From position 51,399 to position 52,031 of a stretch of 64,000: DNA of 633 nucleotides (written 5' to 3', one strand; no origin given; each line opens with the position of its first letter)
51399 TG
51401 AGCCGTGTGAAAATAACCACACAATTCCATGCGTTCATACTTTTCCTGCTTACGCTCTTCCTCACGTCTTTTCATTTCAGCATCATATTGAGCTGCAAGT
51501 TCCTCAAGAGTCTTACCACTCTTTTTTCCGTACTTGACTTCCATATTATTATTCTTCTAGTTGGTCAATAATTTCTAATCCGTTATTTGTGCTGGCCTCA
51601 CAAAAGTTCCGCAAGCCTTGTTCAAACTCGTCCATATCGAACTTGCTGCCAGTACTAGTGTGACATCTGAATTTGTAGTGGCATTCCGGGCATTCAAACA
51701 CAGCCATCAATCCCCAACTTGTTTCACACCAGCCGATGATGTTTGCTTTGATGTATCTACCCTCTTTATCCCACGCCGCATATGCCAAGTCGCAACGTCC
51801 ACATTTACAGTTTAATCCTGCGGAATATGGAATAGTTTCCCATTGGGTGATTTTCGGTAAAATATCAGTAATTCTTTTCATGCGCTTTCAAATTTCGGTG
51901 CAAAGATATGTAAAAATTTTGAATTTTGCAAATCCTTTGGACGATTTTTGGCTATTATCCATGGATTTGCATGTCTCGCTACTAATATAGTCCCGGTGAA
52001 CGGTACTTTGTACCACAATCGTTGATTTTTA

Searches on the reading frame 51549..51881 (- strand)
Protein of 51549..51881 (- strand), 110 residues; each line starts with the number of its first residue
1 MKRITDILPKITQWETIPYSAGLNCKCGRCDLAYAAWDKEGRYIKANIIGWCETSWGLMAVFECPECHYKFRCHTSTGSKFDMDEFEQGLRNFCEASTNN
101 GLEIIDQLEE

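Call 11: search_protein_families(library=pfam, proteins=[window:51549-51881:-])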
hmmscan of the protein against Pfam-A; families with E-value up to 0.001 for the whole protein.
window:51549-51881:- (110 aa): 0 families

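Call 19: find_encoding_contigs(protein=window:51549-51881:-, flank=10000, max_places=10)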
Protein window:51549-51881:- (110 aa): 6 contigs read that carry it; 3 places shown.
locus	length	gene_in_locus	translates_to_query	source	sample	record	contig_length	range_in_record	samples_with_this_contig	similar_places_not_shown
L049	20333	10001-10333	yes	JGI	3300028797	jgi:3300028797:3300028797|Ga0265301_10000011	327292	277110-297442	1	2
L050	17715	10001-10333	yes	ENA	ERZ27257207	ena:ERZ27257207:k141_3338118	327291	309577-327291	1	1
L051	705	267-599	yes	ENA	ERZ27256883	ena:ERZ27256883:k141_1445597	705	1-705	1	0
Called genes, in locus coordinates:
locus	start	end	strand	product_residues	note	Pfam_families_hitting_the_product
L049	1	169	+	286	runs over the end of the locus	-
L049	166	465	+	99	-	-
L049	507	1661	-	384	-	-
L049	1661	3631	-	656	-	PF13884:Peptidase_S74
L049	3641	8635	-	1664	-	-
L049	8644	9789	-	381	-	-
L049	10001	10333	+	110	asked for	-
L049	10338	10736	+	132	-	-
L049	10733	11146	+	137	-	-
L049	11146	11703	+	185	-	PF08010:Phage_30_3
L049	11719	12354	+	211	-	-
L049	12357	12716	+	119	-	-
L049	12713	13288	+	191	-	-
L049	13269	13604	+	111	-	-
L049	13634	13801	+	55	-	-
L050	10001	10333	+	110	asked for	-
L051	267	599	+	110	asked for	-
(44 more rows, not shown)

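Call 61: search_protein_families(library=ncbifam, proteins=[window:51549-51881:-], max_evalue=0.01)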
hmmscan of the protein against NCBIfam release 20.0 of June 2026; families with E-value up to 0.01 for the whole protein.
window:51549-51881:- (110 aa): 0 families

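Call 89: search_protein_families(library=phrogs, proteins=[window:51549-51881:-], max_evalue=0.001)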
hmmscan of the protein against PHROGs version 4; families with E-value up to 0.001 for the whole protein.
window:51549-51881:- (110 aa): 0 families
